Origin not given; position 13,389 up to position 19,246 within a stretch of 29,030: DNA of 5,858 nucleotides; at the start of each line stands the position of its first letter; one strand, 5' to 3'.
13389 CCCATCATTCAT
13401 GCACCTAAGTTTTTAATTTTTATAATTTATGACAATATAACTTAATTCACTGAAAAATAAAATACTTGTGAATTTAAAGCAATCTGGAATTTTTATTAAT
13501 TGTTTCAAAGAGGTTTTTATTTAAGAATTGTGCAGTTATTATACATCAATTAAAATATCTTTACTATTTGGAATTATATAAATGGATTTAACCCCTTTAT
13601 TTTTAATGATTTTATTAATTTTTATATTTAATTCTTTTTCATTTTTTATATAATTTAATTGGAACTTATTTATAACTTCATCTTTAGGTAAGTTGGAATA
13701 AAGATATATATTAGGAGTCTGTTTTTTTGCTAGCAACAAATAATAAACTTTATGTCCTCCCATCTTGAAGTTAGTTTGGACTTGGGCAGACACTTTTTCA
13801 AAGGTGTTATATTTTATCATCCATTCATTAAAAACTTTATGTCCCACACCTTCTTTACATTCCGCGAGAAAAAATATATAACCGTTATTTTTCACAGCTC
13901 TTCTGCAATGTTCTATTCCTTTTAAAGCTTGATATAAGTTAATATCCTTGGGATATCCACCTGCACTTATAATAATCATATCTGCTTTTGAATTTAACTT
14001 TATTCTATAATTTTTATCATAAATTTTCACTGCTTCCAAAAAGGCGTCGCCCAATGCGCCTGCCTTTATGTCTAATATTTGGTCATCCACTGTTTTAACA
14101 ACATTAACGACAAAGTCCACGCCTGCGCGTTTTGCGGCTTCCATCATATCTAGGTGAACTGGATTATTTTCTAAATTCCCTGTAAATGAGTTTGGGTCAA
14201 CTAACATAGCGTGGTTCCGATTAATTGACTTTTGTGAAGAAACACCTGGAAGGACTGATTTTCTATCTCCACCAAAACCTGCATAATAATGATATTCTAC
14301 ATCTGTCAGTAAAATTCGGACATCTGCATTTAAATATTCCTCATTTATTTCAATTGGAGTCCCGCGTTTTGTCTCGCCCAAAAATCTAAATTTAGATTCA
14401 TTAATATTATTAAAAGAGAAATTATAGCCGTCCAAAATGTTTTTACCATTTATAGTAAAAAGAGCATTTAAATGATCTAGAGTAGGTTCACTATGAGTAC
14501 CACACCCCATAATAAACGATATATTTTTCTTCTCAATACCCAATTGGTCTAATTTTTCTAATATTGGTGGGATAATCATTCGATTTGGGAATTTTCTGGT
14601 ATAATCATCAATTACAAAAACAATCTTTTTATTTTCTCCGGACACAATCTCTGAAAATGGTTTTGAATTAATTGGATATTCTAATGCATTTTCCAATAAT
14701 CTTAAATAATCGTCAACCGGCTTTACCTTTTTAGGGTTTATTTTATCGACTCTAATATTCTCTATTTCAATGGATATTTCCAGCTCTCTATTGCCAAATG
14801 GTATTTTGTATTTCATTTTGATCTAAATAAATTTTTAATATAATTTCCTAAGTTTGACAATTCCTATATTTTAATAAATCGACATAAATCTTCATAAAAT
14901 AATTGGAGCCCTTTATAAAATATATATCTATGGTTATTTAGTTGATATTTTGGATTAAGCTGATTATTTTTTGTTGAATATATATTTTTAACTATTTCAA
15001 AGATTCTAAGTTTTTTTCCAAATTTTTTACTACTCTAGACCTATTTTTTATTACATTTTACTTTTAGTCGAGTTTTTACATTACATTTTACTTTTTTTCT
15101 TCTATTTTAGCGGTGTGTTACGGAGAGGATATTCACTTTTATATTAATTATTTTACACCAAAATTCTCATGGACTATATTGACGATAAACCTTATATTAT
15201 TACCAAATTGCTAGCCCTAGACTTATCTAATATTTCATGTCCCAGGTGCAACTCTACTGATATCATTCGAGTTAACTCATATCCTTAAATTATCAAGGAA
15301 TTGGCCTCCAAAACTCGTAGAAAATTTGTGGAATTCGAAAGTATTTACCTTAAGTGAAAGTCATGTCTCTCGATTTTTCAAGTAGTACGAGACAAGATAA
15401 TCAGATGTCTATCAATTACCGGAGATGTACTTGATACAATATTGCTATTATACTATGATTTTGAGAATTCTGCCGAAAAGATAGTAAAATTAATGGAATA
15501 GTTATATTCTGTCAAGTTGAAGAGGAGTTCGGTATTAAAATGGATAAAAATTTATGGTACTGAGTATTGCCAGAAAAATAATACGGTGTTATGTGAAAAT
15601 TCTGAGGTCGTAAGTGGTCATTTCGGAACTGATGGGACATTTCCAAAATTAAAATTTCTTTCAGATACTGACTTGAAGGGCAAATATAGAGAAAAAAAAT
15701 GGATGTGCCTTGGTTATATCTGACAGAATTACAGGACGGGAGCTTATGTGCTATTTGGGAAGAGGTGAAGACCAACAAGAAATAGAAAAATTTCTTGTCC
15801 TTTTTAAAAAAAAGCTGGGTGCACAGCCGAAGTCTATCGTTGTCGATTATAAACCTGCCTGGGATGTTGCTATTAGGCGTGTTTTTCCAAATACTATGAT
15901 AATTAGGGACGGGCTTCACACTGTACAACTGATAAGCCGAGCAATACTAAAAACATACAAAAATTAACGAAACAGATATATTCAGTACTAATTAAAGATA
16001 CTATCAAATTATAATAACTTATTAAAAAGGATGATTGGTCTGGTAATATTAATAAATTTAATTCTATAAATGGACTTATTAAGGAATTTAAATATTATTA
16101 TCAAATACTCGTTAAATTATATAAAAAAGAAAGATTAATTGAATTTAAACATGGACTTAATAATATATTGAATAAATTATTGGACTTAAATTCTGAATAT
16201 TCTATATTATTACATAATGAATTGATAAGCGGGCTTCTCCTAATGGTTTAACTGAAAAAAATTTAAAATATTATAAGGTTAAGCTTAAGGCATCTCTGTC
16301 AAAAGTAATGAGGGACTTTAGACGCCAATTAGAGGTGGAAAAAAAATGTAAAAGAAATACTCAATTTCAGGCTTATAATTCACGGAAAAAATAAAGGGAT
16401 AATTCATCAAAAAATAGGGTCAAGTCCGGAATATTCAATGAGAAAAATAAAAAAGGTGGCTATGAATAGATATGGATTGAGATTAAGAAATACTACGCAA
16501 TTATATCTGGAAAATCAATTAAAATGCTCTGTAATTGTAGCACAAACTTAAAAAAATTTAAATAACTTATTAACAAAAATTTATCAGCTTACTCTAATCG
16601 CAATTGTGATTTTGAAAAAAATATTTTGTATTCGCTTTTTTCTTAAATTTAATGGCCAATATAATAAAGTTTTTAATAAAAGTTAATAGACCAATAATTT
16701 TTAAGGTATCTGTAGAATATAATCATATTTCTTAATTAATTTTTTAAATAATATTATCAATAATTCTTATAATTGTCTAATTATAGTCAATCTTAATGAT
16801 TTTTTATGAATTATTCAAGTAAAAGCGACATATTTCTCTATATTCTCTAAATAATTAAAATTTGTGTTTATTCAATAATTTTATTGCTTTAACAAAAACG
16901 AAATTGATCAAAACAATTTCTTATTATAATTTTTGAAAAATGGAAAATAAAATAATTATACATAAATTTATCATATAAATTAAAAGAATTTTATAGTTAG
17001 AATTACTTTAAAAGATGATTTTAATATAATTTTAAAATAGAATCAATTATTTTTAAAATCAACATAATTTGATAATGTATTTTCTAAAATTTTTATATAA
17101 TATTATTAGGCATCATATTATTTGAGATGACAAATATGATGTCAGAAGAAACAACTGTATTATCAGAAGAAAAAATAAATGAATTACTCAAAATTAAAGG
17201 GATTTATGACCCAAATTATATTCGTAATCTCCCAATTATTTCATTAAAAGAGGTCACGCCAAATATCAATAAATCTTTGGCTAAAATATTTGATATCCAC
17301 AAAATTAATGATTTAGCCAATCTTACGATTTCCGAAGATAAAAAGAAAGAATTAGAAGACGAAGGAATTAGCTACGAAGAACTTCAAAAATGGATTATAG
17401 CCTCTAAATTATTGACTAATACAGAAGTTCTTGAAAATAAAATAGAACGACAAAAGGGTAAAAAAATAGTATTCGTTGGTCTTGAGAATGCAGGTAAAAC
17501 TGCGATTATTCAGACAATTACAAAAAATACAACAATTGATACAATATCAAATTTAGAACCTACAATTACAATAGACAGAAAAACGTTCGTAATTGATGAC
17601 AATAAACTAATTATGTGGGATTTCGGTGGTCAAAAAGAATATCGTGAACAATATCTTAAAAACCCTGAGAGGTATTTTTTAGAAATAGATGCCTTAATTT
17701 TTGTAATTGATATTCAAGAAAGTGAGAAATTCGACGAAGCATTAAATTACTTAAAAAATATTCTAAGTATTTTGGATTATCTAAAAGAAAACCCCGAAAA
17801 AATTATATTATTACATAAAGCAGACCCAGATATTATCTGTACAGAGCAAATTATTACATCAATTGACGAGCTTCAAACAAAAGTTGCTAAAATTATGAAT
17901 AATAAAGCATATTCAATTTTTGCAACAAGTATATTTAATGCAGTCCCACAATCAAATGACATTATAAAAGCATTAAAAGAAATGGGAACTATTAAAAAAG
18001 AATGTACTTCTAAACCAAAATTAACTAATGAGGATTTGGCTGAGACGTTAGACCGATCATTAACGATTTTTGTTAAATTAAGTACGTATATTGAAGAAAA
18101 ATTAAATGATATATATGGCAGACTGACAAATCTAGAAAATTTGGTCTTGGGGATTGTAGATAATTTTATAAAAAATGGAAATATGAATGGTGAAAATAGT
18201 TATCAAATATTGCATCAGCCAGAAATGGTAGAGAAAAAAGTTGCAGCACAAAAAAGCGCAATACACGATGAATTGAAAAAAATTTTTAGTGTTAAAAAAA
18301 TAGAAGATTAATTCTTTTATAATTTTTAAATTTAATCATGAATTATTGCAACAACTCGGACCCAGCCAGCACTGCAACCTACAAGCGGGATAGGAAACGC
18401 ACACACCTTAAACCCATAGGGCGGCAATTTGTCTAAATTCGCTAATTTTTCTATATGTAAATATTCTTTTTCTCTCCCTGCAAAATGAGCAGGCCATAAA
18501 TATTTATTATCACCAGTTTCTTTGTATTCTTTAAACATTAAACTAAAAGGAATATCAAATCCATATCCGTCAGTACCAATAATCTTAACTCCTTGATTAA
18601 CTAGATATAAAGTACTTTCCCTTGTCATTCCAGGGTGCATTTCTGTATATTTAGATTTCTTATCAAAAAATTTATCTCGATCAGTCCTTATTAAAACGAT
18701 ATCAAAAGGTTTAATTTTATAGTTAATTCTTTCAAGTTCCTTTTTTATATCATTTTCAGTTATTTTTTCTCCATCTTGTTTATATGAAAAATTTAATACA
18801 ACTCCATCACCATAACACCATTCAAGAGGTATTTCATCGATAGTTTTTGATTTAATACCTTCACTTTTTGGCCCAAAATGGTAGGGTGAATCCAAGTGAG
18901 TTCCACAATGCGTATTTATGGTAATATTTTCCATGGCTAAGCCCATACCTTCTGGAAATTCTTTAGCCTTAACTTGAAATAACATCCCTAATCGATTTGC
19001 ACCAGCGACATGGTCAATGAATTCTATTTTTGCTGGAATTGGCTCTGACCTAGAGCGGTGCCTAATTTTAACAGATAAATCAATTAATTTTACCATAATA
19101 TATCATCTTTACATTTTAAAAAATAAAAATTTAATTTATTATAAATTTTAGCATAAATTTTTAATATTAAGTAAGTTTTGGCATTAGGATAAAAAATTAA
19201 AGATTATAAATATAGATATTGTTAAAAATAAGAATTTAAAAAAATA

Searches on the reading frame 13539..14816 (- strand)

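Call 28: search_protein_families(library=pfam, proteins=[window:13539-14816:-], max_evalue=0.001)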
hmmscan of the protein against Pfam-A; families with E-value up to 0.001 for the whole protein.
window:13539-14816:- (425 aa): 3 families
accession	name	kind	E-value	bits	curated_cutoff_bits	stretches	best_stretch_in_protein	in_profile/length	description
PF09861.14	Lar_N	-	2.3e-49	167.8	23.3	1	8-213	2-204/204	Lactate racemase N-terminal domain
PF21113.2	LarA_C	-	8.5e-15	55.4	25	1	276-418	4-147/152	Lactate racemase C-terminal domain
PF04015.17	DUF362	-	0.00022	21.8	24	1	104-241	42-142/200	Domain of unknown function (DUF362)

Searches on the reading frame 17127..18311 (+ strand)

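Call 28: search_protein_families(library=pfam, proteins=[window:17127-18311:+], max_evalue=0.001)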
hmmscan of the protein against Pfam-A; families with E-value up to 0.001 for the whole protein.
window:17127-18311:+ (394 aa): 6 families
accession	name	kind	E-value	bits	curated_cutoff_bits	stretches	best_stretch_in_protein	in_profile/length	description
PF04670.18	Gtr1_RagA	-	1.9e-23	83.5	22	1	113-271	1-162/232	Gtr1/RagA G protein conserved region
PF00025.27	Arf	-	6.9e-23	81.4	22.3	1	100-270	3-158/174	ADP-ribosylation factor family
PF09439.16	SRPRB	-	4.5e-13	49.4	25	1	112-267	4-152/178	Signal recognition particle receptor beta subunit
PF01926.29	MMR_HSR1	-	2.2e-11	44.3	21.9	1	113-213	1-100/113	50S ribosome-binding GTPase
PF08477.19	Roc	-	2.9e-09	37.6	27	1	113-211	1-104/119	Ras of Complex, Roc, domain of DAPkinase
PF00071.28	Ras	-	7e-09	35.9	21.6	1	113-234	1-116/162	Ras family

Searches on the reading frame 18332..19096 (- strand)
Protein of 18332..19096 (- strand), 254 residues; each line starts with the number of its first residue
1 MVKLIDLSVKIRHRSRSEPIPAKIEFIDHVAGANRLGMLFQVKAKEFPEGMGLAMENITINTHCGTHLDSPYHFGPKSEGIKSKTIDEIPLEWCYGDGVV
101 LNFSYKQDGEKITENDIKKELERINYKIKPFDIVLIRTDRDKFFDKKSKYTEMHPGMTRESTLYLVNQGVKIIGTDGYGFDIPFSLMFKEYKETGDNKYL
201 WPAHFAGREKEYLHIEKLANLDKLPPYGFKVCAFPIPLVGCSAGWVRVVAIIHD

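Call 28: search_protein_families(library=pfam, proteins=[window:18332-19096:-], max_evalue=0.001)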
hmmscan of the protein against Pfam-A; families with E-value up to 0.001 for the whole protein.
window:18332-19096:- (254 aa): 1 family
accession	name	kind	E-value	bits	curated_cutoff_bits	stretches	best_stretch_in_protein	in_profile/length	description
PF04199.19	Cyclase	-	2.3e-34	119.1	23.1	1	5-181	1-141/142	Putative cyclase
